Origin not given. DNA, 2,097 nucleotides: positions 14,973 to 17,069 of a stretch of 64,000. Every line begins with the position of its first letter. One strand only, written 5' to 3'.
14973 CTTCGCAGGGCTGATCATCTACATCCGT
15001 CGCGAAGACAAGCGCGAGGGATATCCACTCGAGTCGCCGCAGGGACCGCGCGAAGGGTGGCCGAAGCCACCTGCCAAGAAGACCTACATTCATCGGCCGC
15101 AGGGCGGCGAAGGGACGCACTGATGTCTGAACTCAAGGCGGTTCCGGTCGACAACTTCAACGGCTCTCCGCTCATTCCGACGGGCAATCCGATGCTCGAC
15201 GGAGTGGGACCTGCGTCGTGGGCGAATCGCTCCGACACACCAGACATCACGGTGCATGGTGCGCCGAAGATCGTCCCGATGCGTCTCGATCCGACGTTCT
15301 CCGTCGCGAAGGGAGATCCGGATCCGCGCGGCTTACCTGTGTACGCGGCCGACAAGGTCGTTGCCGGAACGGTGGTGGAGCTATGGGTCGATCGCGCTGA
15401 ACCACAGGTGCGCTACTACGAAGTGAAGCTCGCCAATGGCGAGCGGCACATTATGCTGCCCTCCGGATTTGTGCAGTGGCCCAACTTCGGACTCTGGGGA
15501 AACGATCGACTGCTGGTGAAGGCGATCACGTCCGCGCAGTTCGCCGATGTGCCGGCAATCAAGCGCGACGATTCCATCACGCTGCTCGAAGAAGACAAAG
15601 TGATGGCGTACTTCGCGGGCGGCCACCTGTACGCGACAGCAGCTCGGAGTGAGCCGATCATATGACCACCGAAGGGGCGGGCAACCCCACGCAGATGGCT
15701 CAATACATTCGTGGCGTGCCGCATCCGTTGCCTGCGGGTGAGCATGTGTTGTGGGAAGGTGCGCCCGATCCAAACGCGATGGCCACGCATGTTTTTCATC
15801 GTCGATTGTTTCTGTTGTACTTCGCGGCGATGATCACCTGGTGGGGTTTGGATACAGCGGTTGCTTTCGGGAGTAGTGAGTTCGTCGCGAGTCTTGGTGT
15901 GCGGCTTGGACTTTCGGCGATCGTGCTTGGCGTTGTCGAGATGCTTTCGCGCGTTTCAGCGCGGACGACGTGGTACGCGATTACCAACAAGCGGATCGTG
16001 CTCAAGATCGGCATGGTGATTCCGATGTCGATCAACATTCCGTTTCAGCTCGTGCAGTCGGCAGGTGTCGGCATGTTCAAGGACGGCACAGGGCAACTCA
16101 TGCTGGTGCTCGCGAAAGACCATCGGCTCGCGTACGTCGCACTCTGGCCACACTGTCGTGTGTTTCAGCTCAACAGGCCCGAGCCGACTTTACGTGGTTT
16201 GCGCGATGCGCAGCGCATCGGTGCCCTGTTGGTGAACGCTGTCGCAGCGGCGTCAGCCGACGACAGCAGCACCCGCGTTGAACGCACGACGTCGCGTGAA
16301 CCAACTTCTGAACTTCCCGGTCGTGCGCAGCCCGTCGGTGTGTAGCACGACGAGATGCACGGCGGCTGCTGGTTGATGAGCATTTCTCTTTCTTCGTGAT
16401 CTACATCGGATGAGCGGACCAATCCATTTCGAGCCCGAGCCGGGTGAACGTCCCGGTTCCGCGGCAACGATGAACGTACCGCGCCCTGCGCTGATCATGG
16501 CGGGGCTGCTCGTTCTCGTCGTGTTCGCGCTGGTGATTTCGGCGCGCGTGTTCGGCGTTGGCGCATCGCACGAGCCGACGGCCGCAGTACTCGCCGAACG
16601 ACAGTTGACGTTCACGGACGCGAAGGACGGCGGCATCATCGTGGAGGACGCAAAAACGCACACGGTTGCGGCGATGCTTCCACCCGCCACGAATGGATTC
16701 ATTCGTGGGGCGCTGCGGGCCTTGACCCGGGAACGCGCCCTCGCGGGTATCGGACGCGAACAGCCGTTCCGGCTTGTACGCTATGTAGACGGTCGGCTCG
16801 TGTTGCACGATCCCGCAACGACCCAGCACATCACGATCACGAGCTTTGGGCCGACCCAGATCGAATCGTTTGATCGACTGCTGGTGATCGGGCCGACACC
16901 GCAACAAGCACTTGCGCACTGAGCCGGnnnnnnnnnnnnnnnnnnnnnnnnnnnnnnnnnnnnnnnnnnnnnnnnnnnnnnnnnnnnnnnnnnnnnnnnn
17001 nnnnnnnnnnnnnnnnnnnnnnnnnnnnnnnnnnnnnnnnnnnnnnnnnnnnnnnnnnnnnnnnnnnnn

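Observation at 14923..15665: Reaction-centre H subunit gene split into two overlapping ORFs at the TM/cytoplasmic-domain boundary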

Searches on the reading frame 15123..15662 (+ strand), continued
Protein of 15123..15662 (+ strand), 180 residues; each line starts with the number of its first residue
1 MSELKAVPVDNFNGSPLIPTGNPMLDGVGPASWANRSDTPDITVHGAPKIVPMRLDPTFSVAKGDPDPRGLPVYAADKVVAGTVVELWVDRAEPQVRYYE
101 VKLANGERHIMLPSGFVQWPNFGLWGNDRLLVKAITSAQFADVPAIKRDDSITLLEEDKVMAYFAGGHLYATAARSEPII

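Call 38: list_cluster_members(proteins=[L084:207-1295:+, L084:1273-2745:+, L084:2788-2994:+, L084:3576-4250:+, L084:4282-5187:+, L084:5198-6028:-, L081:419-1141:+, L081:1141-2580:+, L081:5223-6278:+, L081:3554-4192:+])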
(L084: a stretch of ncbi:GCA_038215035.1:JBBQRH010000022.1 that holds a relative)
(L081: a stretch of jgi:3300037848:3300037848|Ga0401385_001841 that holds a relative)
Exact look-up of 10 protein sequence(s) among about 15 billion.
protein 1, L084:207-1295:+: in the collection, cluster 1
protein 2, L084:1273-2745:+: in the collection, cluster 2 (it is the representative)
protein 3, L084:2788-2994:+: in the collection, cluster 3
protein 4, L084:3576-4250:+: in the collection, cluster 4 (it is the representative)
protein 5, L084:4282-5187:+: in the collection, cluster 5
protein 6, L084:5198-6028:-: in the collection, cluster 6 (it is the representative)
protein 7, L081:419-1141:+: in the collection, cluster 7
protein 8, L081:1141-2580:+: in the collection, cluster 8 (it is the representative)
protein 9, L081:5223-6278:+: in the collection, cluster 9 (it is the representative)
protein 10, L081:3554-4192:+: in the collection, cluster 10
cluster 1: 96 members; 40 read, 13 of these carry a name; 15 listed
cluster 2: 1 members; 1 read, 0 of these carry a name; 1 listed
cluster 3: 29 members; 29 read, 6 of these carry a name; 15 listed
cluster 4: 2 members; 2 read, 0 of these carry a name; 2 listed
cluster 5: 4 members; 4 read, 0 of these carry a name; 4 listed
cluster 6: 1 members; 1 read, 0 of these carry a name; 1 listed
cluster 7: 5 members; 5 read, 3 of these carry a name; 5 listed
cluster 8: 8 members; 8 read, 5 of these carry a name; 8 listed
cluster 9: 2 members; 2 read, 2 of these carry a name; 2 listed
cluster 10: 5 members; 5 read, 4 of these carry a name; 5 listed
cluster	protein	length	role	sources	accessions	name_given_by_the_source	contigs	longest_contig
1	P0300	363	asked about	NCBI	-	-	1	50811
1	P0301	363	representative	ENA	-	-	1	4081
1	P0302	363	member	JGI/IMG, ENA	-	magnesium-protoporphyrin IX monomethyl ester (oxidative) cyclase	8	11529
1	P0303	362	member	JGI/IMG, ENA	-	magnesium-protoporphyrin IX monomethyl ester (oxidative) cyclase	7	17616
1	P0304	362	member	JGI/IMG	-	magnesium-protoporphyrin IX monomethyl ester (oxidative) cyclase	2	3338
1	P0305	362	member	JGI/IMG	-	magnesium-protoporphyrin IX monomethyl ester (oxidative) cyclase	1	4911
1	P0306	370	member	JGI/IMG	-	magnesium-protoporphyrin IX monomethyl ester (oxidative) cyclase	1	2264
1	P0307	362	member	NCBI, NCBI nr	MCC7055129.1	MAG: magnesium-protoporphyrin IX monomethyl ester (oxidative) cyclase [Gemmatimonadaceae ... | magnesium-protoporphyrin IX monomethyl ester (oxidative) cyclase [Gemmatimonadaceae ...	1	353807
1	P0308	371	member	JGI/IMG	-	magnesium-protoporphyrin IX monomethyl ester (oxidative) cyclase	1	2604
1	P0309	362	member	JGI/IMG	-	magnesium-protoporphyrin IX monomethyl ester (oxidative) cyclase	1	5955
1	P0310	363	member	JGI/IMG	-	magnesium-protoporphyrin IX monomethyl ester (oxidative) cyclase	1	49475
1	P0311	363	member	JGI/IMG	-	magnesium-protoporphyrin IX monomethyl ester (oxidative) cyclase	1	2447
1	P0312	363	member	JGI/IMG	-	magnesium-protoporphyrin IX monomethyl ester (oxidative) cyclase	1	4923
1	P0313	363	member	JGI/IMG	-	magnesium-protoporphyrin IX monomethyl ester (oxidative) cyclase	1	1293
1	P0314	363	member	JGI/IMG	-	magnesium-protoporphyrin IX monomethyl ester (oxidative) cyclase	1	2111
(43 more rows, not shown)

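Call 40: find_homologous_proteins(query=P0142, max_evalue=1e-30)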
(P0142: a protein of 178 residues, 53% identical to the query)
Query P0142 (178 aa): 270 proteins with E <= 1e-30 among 385 candidates; the best 120 are listed.
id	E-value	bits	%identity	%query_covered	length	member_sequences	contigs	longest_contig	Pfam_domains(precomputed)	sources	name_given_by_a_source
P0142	4.4e-115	400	100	100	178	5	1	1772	PF05239.22,PF03967.19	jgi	jgi:photosynthetic reaction center H subunit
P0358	3.1e-80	286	73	100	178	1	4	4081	PF05239.22,PF03967.19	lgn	-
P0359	1.6e-77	277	71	100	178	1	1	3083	PF05239.22,PF03967.19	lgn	-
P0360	5.5e-73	263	70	100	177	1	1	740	PF05239.22,PF03967.19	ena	-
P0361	1.6e-69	251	65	100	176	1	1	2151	PF05239.22,PF03967.19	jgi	-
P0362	1.7e-66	241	64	100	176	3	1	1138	PF05239.22,PF03967.19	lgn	-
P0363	6.1e-64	233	60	100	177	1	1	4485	PF05239.22,PF03967.19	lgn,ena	-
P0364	1.4e-63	232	61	97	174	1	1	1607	PF05239.22,PF03967.19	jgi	jgi:photosynthetic reaction center H subunit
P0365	4.2e-63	230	57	100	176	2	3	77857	PF05239.22,PF03967.19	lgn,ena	-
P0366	1.5e-62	229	61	98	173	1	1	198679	PF05239.22,PF03967.19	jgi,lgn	-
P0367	1.5e-62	229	57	100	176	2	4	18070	PF05239.22,PF03967.19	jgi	jgi:photosynthetic reaction center H subunit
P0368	1.6e-62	228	60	100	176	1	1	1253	PF05239.22,PF03967.19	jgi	jgi:photosynthetic reaction center H subunit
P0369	4.6e-62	227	57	100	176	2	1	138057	PF05239.22,PF03967.19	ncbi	-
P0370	1.3e-61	226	61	100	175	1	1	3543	PF05239.22,PF03967.19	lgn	-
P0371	1.3e-61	226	56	100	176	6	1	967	PF05239.22,PF03967.19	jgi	jgi:photosynthetic reaction center H subunit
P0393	3.6e-54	201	51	98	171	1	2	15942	PF05239.22,PF03967.19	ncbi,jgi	ncbi:MAG: photosynthetic reaction center subunit H [Gemmatimonadota bacterium]|jgi:photosynthetic re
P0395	4.8e-54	201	56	98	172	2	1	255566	PF05239.22,PF03967.19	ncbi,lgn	-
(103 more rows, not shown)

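Call 41: find_encoding_contigs(protein=P0393, flank=2500, max_places=1)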
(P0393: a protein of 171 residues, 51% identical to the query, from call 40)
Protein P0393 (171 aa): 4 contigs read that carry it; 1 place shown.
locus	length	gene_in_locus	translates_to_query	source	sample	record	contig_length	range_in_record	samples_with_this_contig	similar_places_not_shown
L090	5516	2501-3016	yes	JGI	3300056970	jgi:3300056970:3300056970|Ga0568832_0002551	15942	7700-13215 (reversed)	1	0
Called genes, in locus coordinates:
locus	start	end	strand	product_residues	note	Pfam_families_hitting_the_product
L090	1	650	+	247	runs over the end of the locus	PF13489:Methyltransf_23, PF05175:MTS (weak), PF13847:Methyltransf_31, PF08241:Methyltransf_11, PF08242:Methyltransf_12, PF13649:Methyltransf_25, PF07109:Mg-por_mtran_C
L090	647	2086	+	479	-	PF03209:PUCC, PF07690:MFS_1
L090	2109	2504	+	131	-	PF03967:PRCH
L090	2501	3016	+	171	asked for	PF03967:PRCH, PF05239:PRC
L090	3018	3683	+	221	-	-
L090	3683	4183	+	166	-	PF27124:PuhC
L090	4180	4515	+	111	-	-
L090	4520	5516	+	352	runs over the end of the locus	PF02915:Rubrerythrin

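Call 42: find_encoding_contigs(protein=P0395, flank=2500, max_places=1)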
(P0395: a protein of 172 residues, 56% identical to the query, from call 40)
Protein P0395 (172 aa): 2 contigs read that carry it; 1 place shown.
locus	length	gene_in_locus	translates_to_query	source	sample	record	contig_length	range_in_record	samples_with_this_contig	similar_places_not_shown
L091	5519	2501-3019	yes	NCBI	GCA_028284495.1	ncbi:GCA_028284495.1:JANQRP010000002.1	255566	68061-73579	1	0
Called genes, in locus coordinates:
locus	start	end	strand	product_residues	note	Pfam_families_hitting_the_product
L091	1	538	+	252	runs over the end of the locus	PF13489:Methyltransf_23, PF05175:MTS (weak), PF01728:FtsJ (weak), PF13847:Methyltransf_31, PF08241:Methyltransf_11, PF08242:Methyltransf_12, PF13649:Methyltransf_25, PF07109:Mg-por_mtran_C, +1 more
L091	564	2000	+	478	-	PF03209:PUCC, PF07690:MFS_1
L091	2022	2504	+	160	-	PF03967:PRCH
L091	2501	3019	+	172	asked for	PF03967:PRCH, PF05239:PRC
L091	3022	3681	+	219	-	PF03703:bPH_2 (weak)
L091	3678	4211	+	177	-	PF27124:PuhC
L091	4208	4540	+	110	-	-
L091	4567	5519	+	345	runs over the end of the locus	PF02915:Rubrerythrin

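Call 43: find_encoding_contigs(protein=P0369, flank=2500, max_places=1)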
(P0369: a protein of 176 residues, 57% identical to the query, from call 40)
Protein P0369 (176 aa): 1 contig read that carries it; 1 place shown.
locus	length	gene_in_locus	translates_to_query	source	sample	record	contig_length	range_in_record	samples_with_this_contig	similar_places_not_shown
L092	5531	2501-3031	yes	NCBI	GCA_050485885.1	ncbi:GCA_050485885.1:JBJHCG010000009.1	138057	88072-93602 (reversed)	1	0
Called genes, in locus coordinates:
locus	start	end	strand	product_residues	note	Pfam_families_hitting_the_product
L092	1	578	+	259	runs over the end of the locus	PF13489:Methyltransf_23, PF13847:Methyltransf_31 (weak), PF08241:Methyltransf_11, PF08242:Methyltransf_12, PF13649:Methyltransf_25, PF07109:Mg-por_mtran_C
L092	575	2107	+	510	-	PF07690:MFS_1, PF03209:PUCC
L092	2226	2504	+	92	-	PF03967:PRCH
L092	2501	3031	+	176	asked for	PF03967:PRCH, PF05239:PRC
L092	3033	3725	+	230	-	PF03703:bPH_2 (weak)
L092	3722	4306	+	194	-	PF27124:PuhC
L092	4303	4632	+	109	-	-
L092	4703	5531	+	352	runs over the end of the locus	PF02915:Rubrerythrin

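Call 46: find_homologous_proteins(query=P0151, max_evalue=1e-30)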
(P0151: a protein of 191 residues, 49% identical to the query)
Query P0151 (191 aa): 805 proteins with E <= 1e-30 among 1077 candidates; the best 120 are listed.
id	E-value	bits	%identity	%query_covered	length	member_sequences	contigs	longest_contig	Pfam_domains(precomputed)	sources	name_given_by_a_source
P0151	2.0e-124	431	100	100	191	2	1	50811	PF05239.22,PF03967.19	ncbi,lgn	-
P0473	3.1e-119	414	96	100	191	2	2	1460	PF05239.22,PF03967.19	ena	-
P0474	1.6e-103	363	82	100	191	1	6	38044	PF05239.22,PF03967.19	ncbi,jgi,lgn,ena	jgi:photosynthetic reaction center H subunit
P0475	8.8e-103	360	82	100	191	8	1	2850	PF05239.22,PF03967.19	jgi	jgi:photosynthetic reaction center H subunit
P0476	1.4e-102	359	82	100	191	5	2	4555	PF05239.22,PF03967.19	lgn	-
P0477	2.8e-102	359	81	100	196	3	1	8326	PF05239.22,PF03967.19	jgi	jgi:photosynthetic reaction center H subunit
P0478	5.4e-102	358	81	100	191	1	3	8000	PF05239.22,PF03967.19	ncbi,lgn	-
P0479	7.5e-102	357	82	100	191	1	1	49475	PF05239.22,PF03967.19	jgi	jgi:photosynthetic reaction center H subunit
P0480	1.3e-101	356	81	100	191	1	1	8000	PF05239.22,PF03967.19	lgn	-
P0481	1.4e-101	356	82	100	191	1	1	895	PF05239.22,PF03967.19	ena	-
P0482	1.8e-100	353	81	100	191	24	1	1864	PF05239.22,PF03967.19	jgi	-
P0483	2.4e-100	352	82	100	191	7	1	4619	PF05239.22,PF03967.19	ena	-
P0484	7.0e-100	351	80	100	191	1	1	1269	PF05239.22,PF03967.19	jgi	jgi:photosynthetic reaction center H subunit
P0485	7.3e-100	351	80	100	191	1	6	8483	PF05239.22,PF03967.19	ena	-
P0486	1.3e-99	350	80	100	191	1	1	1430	PF05239.22,PF03967.19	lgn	-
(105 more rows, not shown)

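Call 48: find_related_loci(query=P0151, collection=metagenome_contigs, flank=1500)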
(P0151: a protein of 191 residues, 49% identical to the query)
Query P0151 (191 aa) in metagenome_contigs; peptide patterns used: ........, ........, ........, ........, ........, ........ (x = any residue, [..] = any of these).
442 stretches matched a pattern; 186 encode a relative of the query (tblastn E <= 1e-3); the best 80 are kept; 80 distinct loci.
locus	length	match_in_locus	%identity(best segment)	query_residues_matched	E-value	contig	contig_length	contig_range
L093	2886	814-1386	83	1-191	1e-106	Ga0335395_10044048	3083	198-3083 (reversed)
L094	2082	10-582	82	1-191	2e-105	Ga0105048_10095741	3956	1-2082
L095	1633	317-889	80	1-191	3e-109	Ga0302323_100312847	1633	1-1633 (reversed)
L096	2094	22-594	75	1-191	5e-103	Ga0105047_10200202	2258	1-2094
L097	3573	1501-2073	75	1-191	2e-98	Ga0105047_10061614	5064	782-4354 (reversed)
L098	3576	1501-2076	75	1-191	2e-97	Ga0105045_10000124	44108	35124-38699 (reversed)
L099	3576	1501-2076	75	1-191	2e-97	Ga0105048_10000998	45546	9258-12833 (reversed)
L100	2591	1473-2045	79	1-191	1e-100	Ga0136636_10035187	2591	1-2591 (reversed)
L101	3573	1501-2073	75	1-191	1e-96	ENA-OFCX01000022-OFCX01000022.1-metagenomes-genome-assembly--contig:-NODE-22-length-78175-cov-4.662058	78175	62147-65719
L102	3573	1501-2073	75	1-190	4e-95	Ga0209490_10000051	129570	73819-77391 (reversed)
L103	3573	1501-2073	79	1-191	2e-100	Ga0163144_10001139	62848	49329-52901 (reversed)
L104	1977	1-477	76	33-191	3e-82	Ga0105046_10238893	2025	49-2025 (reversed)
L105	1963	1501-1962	77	1-154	1e-76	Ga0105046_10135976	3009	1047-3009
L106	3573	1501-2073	75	1-191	1e-98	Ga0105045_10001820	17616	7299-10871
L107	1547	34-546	50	10-191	5e-54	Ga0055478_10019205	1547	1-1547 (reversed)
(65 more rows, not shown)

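Call 59: list_cluster_members(proteins=[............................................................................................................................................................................, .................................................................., L091:564-1997:+, L091:3022-3678:+, L091:2022-2501:+, L092:575-2104:+, L092:3033-3722:+, L090:647-2083:+, L090:3018-3680:+, P0366])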
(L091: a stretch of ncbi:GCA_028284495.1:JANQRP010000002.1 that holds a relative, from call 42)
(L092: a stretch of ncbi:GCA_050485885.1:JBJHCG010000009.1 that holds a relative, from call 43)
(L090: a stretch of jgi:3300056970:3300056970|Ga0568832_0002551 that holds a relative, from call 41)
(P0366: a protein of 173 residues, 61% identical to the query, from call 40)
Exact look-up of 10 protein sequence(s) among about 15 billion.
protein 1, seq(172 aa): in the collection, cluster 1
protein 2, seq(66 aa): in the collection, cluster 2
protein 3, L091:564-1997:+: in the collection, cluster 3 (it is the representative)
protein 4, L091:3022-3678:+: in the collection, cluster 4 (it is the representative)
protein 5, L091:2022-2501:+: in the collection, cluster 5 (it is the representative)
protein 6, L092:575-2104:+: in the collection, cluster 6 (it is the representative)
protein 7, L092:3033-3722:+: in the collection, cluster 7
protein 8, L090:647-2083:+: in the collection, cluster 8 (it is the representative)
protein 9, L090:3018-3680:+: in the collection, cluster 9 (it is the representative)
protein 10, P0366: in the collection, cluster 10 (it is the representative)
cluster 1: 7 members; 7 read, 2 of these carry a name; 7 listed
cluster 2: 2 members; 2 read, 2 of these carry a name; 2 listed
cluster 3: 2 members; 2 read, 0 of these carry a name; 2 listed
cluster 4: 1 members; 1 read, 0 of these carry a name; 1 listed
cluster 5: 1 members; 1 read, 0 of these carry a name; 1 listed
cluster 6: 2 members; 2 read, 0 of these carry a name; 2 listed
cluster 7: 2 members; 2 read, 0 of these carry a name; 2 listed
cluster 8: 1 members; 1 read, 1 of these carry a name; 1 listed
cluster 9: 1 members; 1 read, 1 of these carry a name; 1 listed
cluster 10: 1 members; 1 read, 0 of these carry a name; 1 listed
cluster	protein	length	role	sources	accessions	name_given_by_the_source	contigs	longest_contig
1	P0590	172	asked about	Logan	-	-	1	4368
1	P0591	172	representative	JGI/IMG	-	-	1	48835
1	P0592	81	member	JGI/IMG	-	photosynthetic reaction center H subunit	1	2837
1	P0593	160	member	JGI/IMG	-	photosynthetic reaction center H subunit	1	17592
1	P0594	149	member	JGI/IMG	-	-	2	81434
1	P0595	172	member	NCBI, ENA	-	-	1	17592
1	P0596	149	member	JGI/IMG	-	-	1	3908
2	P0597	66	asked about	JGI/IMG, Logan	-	photosynthetic reaction center H subunit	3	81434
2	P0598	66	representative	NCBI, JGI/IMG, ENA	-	photosynthetic reaction center H subunit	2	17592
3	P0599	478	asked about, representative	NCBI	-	-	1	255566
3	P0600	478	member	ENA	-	-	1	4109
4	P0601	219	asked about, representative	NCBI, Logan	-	-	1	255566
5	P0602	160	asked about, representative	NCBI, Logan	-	-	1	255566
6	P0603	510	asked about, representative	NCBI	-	-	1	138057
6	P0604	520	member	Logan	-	-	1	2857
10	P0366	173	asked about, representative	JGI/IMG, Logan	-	-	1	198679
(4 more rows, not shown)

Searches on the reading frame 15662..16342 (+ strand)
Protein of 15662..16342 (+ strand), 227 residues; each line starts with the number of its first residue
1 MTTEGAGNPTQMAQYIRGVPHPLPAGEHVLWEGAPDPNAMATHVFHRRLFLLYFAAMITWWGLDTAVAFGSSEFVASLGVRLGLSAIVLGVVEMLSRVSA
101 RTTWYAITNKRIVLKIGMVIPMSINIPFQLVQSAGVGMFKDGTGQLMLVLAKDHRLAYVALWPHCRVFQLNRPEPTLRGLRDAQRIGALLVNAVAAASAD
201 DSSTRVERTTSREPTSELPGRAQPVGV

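Call 5: search_protein_families(library=pfam, proteins=[window:15662-16342:+], max_evalue=0.01)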
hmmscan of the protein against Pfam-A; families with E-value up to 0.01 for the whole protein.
window:15662-16342:+ (227 aa): 1 family
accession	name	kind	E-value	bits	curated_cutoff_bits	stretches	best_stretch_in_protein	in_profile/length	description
PF03703.20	bPH_2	-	0.00035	21.2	22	1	101-144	2-49/78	Bacterial PH domain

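Call 19: search_protein_families(library=ncbifam, proteins=[window:15662-16342:+], max_evalue=0.001)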
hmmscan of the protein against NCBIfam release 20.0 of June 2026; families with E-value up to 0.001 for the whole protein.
window:15662-16342:+ (227 aa): 1 family
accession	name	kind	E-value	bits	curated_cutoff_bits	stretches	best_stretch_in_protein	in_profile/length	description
NF040894.1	puhB_PGC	equivalog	1.2e-49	168.6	110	1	13-182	6-176/176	photosynthetic complex putative assembly protein PuhB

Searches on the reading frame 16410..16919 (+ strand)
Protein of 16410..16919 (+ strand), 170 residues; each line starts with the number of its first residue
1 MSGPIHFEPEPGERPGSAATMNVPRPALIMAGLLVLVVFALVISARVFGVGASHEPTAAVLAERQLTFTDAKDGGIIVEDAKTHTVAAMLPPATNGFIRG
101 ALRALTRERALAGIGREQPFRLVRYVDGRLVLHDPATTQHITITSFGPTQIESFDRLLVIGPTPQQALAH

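Call 5: search_protein_families(library=pfam, proteins=[window:16410-16919:+], max_evalue=0.01)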
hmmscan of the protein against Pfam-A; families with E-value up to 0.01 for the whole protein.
window:16410-16919:+ (170 aa): 0 families

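Call 19: search_protein_families(library=ncbifam, proteins=[window:16410-16919:+], max_evalue=0.001)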
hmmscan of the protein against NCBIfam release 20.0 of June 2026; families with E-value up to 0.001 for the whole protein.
window:16410-16919:+ (170 aa): 1 family
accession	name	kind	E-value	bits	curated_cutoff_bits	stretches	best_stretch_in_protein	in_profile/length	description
TIGR03054.2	photo_alph_chp1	equivalog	5.8e-46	156.2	55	1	23-158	1-137/138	photosynthetic complex assembly protein PuhC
